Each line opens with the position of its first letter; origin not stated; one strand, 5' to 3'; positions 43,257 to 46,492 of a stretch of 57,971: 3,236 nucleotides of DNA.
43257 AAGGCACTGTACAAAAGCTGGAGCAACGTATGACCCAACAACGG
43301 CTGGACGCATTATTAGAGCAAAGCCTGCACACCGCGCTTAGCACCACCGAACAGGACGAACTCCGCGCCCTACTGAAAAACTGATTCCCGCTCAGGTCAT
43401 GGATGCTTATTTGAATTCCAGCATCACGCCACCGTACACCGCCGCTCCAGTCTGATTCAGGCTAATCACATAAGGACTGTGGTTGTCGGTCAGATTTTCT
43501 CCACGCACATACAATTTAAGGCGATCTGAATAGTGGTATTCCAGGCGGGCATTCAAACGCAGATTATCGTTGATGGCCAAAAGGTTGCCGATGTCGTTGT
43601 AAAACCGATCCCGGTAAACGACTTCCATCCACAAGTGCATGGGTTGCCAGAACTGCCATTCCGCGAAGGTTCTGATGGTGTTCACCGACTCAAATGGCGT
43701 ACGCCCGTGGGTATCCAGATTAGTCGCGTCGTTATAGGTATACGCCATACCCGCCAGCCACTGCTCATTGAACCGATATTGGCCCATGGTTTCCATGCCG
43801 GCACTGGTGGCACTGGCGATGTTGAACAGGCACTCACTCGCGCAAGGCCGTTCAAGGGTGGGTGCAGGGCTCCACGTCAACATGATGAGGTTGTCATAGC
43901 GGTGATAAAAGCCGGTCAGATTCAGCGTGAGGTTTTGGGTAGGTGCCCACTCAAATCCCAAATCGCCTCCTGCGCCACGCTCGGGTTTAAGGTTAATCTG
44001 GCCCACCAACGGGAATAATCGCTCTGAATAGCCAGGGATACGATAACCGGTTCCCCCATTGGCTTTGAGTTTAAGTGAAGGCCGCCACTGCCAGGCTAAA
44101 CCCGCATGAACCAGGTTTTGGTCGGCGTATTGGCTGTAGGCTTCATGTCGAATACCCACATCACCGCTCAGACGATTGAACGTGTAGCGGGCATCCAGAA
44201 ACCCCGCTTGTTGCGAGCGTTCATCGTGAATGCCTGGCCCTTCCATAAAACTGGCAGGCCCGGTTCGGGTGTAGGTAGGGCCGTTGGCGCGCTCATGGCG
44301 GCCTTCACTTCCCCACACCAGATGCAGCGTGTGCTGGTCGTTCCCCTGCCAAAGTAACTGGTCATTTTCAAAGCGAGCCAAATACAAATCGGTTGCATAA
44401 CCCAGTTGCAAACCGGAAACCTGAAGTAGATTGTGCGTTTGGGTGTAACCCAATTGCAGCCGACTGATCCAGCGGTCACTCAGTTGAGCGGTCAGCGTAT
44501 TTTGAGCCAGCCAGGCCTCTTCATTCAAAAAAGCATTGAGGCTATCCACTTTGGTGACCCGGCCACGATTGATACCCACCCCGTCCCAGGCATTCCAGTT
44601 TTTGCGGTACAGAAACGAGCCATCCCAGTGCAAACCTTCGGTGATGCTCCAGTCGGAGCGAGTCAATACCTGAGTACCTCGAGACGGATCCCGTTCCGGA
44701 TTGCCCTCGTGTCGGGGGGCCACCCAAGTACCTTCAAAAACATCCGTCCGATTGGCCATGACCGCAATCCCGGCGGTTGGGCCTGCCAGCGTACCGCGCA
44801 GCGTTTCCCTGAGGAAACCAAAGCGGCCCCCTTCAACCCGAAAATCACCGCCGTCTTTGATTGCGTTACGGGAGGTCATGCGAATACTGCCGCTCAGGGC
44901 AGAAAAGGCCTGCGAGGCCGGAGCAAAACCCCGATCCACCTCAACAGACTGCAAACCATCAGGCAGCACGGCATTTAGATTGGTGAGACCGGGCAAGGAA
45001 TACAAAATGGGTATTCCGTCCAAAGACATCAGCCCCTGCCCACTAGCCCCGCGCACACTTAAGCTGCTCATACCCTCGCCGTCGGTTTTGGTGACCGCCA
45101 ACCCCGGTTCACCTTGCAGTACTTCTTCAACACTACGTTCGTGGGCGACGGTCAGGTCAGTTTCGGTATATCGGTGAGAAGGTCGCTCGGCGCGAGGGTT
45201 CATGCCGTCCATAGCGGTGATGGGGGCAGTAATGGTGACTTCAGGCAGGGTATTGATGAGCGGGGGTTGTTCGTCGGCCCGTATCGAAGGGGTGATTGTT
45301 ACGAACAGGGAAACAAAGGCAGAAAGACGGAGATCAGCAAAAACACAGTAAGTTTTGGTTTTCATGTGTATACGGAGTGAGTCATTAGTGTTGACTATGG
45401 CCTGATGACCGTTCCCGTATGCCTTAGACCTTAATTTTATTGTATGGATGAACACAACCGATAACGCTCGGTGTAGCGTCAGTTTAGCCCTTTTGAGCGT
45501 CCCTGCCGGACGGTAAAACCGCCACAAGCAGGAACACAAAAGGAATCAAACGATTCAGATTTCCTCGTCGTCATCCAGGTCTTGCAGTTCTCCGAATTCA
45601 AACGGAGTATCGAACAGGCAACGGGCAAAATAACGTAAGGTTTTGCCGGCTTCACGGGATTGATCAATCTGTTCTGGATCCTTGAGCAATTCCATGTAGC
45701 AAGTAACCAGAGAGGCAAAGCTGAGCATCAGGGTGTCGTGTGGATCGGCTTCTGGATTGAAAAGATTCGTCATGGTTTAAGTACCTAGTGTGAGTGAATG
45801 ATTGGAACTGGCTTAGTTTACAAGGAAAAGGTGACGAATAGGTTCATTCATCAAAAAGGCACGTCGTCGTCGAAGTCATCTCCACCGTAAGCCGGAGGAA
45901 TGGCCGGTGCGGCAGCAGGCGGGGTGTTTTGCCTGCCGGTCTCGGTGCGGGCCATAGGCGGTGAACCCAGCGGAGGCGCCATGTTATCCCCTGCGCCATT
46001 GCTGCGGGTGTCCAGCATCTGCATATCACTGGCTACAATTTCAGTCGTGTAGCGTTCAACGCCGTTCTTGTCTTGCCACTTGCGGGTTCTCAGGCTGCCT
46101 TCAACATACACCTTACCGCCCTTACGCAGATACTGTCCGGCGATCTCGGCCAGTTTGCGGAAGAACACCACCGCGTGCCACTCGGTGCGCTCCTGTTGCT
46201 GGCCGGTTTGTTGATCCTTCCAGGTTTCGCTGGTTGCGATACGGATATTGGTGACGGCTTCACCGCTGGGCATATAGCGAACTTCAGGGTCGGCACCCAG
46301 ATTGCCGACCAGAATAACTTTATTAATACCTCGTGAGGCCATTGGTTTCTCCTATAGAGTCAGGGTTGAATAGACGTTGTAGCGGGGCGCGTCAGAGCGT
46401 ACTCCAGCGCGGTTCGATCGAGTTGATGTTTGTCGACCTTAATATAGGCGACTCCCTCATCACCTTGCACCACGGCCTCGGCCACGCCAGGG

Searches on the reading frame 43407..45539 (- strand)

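Call 65: search_protein_families(library=pfam, proteins=[window:43407-45539:-], max_evalue=0.00001)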
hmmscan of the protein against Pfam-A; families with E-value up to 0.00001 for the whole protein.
window:43407-45539:- (710 aa): 2 families
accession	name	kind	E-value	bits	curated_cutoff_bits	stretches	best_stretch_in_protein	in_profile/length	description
PF00593.30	TonB_dep_Rec_b-barrel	-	8.4e-34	118.6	27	1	294-683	21-436/436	TonB dependent receptor-like, beta-barrel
PF07715.20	Plug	-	1.1e-10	42.4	23.9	1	124-217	12-106/107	TonB-dependent Receptor Plug Domain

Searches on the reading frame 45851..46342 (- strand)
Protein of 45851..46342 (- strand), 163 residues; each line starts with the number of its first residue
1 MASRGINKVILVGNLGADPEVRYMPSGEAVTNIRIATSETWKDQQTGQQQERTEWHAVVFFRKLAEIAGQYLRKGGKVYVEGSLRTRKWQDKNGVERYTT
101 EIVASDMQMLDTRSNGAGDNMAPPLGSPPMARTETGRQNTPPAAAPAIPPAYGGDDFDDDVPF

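Call 65: search_protein_families(library=pfam, proteins=[window:45851-46342:-], max_evalue=0.00001)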
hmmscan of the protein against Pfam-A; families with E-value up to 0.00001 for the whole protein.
window:45851-46342:- (163 aa): 1 family
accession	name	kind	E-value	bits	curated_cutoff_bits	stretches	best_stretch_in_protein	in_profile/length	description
PF00436.31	SSB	-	1e-41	141.6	26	1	6-110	1-104/104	Single-strand binding protein family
